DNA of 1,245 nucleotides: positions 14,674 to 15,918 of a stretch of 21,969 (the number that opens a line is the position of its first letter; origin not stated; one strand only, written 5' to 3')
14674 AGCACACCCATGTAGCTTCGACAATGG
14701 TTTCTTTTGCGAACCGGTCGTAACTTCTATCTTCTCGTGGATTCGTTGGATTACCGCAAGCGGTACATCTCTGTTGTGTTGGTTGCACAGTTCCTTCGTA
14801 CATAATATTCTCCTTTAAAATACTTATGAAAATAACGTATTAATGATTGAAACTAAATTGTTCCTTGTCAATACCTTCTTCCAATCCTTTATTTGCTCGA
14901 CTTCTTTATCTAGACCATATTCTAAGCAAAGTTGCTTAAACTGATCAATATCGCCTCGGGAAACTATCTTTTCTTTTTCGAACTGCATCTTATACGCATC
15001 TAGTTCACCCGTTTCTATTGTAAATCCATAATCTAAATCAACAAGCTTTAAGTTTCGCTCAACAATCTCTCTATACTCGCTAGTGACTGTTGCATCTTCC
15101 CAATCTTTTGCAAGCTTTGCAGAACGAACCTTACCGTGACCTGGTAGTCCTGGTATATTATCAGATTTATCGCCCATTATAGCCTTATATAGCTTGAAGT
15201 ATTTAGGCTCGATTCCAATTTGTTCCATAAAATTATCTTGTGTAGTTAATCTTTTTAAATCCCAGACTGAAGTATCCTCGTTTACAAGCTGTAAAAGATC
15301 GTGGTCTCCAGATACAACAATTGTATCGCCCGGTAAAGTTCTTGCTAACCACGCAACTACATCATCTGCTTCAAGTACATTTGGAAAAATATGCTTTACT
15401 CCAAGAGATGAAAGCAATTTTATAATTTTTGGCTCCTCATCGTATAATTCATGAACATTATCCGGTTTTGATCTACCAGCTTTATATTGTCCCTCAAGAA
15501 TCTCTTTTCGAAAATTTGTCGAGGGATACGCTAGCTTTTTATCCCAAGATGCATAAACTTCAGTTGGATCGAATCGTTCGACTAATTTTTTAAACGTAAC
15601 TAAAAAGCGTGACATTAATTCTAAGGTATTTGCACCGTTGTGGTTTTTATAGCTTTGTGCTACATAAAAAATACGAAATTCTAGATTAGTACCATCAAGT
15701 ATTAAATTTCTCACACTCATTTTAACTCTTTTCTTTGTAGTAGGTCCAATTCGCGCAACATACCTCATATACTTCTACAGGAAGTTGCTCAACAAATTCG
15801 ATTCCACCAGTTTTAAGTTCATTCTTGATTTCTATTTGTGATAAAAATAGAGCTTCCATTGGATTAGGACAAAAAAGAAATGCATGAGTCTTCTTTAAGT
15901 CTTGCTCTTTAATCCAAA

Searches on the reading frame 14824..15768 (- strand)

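Call 23: search_protein_families(library=phrogs, proteins=[window:14824-15768:-], max_evalue=0.001)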
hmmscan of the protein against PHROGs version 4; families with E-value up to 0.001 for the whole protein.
window:14824-15768:- (314 aa): 3 families
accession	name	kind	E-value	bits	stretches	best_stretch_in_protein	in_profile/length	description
phrog_107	-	DNA, RNA and nucleotide metabolism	3.8e-37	129.6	1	15-301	115-411/542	exonuclease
phrog_32545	-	unknown function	8.5e-07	29.8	1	21-174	3-155/186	-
phrog_30319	-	unknown function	0.00093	20.1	0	193-226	7-40/141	-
